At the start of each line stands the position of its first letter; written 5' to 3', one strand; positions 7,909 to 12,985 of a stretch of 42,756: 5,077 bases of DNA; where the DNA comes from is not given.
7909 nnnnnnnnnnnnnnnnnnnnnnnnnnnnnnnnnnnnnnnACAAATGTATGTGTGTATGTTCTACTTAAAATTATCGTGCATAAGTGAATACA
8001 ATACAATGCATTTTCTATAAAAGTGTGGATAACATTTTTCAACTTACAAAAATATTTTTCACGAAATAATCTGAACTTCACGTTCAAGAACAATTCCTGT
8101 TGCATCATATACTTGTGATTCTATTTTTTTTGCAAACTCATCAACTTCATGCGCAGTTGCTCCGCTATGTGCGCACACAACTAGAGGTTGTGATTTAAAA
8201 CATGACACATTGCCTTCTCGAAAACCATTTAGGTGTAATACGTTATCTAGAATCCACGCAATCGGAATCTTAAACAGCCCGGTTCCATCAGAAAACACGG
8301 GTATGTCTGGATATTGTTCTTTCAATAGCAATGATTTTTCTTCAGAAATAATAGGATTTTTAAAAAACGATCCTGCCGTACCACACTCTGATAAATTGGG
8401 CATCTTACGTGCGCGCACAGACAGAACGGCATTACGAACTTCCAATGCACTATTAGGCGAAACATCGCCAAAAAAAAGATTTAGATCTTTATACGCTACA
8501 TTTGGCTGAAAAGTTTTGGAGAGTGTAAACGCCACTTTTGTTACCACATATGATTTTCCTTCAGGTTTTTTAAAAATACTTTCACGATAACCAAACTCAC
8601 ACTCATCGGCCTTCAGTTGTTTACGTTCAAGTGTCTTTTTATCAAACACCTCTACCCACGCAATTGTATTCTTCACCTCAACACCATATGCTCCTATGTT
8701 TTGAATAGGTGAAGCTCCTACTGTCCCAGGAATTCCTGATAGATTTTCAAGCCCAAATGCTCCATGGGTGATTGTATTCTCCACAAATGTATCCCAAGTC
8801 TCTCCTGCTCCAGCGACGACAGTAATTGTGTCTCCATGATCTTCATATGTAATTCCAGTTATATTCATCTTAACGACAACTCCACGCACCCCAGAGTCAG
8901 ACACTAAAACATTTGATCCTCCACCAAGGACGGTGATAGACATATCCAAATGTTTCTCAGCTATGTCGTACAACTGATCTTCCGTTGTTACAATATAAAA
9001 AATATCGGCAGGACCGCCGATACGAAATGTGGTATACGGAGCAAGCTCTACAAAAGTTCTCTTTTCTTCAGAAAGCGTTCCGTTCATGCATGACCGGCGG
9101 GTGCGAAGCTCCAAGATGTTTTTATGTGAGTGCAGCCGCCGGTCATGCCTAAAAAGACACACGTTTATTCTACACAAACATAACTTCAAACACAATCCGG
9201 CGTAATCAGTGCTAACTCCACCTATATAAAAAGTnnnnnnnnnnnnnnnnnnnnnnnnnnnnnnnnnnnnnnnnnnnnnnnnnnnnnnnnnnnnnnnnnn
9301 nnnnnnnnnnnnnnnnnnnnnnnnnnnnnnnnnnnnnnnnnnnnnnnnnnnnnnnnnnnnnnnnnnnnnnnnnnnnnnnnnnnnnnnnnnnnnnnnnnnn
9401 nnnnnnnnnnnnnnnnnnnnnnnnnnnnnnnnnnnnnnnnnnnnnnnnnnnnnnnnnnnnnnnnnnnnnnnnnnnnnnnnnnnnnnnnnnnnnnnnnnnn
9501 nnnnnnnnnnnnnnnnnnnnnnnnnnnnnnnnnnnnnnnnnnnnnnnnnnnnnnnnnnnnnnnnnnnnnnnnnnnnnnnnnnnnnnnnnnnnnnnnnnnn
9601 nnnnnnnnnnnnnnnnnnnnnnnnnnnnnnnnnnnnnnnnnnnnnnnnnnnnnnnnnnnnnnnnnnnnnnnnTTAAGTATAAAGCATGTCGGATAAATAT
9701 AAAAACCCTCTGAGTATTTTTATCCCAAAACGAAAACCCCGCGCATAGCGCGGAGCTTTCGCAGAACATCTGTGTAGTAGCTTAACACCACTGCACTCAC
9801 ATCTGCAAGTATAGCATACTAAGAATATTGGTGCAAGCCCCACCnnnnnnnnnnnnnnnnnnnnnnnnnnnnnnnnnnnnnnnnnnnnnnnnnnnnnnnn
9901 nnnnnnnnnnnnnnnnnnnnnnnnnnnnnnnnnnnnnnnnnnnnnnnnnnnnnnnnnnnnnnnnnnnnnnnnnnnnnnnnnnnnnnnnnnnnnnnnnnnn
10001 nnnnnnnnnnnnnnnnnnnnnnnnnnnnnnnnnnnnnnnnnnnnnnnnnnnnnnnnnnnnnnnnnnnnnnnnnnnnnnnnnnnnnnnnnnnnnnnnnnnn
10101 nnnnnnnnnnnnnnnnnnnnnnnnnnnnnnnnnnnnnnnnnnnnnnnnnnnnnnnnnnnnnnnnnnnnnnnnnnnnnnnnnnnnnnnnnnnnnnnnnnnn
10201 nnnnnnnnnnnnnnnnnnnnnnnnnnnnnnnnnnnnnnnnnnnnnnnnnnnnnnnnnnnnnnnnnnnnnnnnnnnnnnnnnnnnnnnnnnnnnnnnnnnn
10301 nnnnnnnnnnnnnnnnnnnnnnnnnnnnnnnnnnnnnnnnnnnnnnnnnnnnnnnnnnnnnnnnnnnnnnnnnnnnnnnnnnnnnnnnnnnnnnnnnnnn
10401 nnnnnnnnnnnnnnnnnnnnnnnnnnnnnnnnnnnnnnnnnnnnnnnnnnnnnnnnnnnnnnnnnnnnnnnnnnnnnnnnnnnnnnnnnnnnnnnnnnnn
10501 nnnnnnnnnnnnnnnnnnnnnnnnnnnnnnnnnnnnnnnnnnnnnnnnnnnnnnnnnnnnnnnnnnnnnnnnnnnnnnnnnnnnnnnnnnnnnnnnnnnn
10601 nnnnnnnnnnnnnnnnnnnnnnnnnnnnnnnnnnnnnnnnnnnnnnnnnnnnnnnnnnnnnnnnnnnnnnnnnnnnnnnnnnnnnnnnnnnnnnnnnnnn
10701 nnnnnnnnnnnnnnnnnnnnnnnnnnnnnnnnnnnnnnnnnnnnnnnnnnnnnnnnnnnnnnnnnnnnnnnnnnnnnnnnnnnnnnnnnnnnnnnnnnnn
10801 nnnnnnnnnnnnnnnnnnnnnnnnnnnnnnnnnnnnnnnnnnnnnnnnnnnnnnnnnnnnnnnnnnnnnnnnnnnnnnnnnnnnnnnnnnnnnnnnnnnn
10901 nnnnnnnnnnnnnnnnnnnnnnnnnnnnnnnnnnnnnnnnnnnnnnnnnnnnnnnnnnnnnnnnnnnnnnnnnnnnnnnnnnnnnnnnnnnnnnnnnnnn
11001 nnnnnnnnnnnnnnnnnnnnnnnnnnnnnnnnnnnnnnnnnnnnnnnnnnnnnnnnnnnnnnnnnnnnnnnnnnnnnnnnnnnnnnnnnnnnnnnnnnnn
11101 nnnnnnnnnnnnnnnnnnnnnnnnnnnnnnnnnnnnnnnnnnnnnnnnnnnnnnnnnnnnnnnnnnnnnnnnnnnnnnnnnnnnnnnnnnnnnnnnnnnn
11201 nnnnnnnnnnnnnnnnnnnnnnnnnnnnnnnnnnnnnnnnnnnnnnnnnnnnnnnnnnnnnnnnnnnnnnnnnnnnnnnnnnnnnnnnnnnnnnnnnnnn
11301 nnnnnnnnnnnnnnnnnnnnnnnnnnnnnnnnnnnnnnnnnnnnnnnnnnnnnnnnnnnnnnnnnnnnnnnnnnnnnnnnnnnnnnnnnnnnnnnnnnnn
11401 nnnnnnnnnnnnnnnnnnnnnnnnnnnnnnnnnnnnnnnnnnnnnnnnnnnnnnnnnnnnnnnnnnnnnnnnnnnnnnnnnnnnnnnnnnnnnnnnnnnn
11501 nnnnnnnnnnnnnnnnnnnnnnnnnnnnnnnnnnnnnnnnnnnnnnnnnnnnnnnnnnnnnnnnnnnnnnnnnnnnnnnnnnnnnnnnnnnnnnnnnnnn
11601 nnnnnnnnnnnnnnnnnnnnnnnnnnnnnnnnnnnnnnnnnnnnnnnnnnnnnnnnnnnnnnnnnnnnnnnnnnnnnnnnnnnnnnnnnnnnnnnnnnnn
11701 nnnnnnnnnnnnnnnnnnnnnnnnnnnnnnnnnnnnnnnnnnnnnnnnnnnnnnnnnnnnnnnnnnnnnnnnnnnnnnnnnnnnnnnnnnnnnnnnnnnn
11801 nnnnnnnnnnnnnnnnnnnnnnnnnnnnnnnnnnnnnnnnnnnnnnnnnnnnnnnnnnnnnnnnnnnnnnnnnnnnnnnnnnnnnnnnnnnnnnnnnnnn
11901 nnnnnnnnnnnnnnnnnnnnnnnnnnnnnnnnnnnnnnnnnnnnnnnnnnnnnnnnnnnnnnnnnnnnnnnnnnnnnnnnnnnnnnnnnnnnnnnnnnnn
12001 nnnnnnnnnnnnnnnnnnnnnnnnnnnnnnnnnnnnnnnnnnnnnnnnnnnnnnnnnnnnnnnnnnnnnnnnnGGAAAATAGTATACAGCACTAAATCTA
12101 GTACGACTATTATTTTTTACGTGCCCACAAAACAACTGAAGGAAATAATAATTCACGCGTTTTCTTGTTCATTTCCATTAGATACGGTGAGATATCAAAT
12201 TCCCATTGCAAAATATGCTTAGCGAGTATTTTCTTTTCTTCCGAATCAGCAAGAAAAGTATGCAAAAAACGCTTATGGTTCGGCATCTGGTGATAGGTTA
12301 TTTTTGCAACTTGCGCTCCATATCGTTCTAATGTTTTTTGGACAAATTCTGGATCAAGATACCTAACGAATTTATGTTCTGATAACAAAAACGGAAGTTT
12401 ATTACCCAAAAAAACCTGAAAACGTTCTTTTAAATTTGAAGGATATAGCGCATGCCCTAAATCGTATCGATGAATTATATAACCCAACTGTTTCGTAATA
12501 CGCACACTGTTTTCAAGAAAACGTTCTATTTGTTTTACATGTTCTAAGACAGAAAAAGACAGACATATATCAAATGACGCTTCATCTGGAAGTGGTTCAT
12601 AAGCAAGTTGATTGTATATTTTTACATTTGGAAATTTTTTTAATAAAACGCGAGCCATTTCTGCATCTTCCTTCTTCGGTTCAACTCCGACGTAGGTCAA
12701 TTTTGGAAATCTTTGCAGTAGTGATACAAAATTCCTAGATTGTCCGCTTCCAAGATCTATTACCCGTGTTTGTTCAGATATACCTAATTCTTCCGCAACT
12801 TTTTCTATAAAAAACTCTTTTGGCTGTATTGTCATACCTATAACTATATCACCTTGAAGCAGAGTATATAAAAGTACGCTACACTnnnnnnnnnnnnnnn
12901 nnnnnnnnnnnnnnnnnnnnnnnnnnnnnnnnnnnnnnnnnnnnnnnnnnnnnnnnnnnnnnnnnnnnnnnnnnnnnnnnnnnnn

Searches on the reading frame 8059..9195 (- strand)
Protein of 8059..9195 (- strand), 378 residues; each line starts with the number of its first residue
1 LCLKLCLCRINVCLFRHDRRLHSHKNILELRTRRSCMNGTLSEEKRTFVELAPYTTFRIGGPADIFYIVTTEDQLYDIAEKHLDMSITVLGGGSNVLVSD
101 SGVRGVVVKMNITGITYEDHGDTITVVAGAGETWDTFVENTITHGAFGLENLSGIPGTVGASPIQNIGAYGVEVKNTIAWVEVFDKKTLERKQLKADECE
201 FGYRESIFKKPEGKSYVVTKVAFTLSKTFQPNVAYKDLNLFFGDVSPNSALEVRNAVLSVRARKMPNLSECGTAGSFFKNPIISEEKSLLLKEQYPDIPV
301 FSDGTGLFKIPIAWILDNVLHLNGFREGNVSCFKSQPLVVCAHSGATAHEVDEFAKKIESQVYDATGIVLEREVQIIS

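Call 57: search_protein_families(library=pfam, proteins=[window:8059-9195:-], max_evalue=0.00001)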
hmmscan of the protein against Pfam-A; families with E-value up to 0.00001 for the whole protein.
window:8059-9195:- (378 aa): 2 families
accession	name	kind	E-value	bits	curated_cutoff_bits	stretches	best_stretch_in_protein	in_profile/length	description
PF01565.28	FAD_binding_4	-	2.5e-19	69.8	26.4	1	66-185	4-130/139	FAD binding domain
PF02873.21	MurB_C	-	5.5e-17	62.2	27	1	252-377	1-99/99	UDP-N-acetylenolpyruvoylglucosamine reductase, C-terminal domain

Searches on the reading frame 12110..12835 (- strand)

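Call 57: search_protein_families(library=pfam, proteins=[window:12110-12835:-], max_evalue=0.00001)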
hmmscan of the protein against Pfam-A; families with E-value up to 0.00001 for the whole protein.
window:12110-12835:- (241 aa): 5 families
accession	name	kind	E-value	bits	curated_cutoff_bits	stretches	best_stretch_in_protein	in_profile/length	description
PF08241.18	Methyltransf_11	-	2.8e-13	50.7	21.2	1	27-121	2-94/95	Methyltransferase domain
PF13489.12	Methyltransf_23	-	7.1e-12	45.8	27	1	11-177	11-162/164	Methyltransferase domain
PF08242.18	Methyltransf_12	-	1.2e-09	39.2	30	1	26-118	1-96/98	Methyltransferase domain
PF13649.12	Methyltransf_25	-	1.2e-09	39.1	27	1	25-117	1-96/97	Methyltransferase domain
PF13847.12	Methyltransf_31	-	1.4e-08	35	27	1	20-137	2-124/145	Methyltransferase domain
